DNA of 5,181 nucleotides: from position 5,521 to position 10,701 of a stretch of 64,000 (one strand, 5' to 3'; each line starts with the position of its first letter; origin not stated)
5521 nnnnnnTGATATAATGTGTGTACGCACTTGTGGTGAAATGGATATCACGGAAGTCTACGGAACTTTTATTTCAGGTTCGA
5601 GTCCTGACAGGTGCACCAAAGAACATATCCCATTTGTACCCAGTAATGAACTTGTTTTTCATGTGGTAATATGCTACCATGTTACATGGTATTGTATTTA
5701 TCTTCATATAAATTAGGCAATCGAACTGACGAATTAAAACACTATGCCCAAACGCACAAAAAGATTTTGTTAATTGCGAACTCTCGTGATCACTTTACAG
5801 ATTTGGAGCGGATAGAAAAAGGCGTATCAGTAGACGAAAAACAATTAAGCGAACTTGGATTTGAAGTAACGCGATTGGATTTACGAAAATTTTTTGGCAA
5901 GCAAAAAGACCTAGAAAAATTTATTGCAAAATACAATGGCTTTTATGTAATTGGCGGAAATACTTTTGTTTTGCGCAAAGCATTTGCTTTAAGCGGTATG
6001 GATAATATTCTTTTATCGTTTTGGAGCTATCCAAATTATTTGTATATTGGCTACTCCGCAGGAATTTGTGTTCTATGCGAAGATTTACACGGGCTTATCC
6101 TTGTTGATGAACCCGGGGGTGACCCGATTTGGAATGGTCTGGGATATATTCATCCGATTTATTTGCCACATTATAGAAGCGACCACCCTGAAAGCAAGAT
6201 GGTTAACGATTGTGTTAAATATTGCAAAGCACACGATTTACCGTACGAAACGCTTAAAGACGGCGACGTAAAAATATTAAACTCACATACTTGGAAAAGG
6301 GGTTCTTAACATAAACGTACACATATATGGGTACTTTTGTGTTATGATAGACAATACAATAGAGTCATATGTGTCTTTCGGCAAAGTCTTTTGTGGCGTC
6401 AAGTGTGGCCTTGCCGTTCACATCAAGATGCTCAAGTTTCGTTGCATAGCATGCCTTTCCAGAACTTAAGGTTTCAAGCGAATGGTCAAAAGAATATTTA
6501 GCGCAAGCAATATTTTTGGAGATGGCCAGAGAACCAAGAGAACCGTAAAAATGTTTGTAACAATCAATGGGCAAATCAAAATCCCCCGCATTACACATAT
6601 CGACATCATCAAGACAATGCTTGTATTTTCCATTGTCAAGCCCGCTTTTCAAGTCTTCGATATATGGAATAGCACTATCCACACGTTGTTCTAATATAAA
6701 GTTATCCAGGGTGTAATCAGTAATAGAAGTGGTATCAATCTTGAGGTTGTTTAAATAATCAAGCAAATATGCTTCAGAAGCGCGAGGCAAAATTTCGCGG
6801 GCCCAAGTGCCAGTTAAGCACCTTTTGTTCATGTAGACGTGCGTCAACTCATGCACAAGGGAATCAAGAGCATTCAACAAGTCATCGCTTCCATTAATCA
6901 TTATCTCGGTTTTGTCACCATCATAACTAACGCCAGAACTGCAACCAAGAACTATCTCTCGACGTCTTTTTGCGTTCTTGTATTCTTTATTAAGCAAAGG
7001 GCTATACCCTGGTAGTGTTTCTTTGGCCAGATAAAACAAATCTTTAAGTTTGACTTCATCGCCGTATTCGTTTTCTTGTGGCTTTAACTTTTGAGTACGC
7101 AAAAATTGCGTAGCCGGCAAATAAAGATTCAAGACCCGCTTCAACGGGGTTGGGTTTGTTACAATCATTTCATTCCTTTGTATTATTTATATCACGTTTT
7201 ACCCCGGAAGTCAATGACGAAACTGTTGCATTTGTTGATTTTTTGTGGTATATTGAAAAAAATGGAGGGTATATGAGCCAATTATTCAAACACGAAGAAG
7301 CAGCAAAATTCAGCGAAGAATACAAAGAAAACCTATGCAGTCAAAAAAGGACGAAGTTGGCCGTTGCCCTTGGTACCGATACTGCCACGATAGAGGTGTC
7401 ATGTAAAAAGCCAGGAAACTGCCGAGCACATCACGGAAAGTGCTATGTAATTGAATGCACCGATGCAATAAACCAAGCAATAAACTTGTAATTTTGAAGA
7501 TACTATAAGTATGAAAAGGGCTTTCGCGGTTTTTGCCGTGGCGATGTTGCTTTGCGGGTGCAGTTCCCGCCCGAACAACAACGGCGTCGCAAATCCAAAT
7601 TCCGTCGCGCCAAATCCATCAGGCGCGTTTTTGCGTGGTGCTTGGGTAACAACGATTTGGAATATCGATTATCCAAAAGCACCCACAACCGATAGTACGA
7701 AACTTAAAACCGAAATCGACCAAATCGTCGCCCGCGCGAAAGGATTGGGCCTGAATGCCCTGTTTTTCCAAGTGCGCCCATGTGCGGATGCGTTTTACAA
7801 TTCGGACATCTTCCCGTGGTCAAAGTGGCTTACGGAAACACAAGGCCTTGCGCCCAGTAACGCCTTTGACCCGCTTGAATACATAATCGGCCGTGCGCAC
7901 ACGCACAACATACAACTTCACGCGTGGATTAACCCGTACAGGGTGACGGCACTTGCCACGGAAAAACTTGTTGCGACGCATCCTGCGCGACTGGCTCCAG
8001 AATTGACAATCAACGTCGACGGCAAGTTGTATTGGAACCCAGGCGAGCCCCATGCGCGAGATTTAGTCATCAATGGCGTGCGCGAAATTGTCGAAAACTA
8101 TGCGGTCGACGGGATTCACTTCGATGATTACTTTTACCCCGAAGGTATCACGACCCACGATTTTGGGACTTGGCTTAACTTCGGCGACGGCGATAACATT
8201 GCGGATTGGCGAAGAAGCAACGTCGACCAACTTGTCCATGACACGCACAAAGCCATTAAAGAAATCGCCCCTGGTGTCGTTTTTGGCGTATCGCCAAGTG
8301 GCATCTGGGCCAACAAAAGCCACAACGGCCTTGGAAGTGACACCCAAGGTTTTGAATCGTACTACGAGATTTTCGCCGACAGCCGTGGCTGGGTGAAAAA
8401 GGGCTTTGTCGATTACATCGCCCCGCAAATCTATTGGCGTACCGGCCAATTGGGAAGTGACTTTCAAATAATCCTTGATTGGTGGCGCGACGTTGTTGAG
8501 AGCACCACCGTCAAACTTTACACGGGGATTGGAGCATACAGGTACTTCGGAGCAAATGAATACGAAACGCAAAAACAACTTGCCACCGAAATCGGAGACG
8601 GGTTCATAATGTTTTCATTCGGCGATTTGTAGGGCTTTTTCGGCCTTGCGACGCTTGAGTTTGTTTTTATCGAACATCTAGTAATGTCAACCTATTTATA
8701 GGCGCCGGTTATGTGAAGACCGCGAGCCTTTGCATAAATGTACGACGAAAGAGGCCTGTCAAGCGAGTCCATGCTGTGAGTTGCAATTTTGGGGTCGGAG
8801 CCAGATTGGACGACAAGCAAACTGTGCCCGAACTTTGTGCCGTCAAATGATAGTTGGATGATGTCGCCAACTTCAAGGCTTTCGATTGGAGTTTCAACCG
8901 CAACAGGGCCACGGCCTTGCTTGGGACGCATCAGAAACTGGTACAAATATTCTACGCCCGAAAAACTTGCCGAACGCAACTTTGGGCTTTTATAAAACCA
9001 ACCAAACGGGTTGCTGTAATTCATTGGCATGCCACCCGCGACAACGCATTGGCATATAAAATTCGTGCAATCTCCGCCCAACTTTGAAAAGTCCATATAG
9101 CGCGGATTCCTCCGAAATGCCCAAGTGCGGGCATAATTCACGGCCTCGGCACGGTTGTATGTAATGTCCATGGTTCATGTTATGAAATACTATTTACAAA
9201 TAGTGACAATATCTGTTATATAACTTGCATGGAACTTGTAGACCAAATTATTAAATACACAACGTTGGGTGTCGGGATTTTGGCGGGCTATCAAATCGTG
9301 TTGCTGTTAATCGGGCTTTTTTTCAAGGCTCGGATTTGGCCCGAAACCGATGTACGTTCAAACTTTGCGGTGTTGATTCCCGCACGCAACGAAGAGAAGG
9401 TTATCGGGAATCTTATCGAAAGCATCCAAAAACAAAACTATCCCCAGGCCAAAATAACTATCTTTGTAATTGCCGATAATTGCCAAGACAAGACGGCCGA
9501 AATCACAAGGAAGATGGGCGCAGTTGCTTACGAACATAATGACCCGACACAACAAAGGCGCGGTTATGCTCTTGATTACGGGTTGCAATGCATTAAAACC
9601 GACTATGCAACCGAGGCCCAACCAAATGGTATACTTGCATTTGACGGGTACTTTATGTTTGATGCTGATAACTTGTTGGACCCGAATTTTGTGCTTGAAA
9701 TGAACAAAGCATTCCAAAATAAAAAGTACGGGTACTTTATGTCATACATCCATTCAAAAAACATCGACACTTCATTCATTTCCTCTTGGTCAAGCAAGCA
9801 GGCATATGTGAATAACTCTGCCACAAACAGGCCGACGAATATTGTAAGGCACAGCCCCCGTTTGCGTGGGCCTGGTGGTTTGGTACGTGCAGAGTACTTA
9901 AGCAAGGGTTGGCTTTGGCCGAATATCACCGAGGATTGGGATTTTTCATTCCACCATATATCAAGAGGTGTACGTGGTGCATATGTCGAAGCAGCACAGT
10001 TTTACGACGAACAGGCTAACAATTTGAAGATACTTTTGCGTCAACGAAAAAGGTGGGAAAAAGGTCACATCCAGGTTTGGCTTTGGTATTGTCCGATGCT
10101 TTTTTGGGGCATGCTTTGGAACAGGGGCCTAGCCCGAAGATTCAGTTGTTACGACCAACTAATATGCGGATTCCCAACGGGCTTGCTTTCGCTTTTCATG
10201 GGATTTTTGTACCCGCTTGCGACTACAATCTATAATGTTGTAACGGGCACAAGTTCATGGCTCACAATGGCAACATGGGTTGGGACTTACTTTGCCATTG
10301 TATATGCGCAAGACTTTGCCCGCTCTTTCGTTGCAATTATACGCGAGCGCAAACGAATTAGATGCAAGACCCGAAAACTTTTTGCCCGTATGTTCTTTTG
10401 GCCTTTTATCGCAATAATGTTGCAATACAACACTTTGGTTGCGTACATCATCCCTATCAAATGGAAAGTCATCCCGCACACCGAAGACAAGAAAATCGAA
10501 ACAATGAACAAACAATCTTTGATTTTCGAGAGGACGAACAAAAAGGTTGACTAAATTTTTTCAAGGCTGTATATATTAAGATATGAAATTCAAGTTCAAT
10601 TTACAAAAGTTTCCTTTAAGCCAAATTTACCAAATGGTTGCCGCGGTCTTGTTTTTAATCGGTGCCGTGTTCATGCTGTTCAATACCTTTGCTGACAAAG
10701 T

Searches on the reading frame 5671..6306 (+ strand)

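Call 50: search_protein_families(library=pfam, proteins=[window:5671-6306:+], max_evalue=0.00001)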
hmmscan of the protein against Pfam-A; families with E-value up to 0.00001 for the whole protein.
window:5671-6306:+ (212 aa): 1 family
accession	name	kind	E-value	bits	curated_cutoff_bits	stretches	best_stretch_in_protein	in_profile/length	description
PF03575.23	Peptidase_S51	-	4.6e-14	53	23.9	1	56-175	53-170/206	Peptidase family S51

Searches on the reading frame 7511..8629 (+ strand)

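Call 50: search_protein_families(library=pfam, proteins=[window:7511-8629:+], max_evalue=0.00001)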
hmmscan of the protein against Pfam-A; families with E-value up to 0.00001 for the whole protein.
window:7511-8629:+ (373 aa): 1 family
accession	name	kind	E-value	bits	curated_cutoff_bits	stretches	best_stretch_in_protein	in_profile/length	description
PF02638.21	GHL10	-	2.9e-62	211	27.9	1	41-348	2-302/311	Glycosyl hydrolase-like 10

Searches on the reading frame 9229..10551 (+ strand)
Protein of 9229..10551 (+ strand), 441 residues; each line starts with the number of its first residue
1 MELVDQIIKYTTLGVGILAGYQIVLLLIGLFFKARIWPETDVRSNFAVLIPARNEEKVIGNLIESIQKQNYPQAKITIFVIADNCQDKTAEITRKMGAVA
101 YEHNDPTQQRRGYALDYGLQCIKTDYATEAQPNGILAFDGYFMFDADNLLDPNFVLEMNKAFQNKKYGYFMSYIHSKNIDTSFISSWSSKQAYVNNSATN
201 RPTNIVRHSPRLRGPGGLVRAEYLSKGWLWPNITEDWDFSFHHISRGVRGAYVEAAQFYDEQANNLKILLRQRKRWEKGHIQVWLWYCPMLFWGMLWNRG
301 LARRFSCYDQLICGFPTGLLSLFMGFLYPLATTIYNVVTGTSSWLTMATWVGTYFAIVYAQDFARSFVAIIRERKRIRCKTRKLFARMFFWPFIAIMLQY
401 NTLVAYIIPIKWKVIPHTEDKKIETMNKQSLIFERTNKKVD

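Call 50: search_protein_families(library=pfam, proteins=[window:9229-10551:+], max_evalue=0.00001)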
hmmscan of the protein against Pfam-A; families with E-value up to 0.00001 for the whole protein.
window:9229-10551:+ (441 aa): 3 families
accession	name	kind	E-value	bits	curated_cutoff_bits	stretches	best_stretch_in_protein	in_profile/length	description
PF13641.12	Glyco_tranf_2_3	-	1.4e-18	68.2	27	1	46-277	3-228/230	Glycosyltransferase like family 2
PF00535.33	Glycos_transf_2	-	2.1e-10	41.2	23.3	1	48-183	2-124/168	Glycosyl transferase family 2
PF13632.12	Glyco_trans_2_3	-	2.1e-09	37.9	27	1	144-344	5-183/198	Glycosyl transferase family group 2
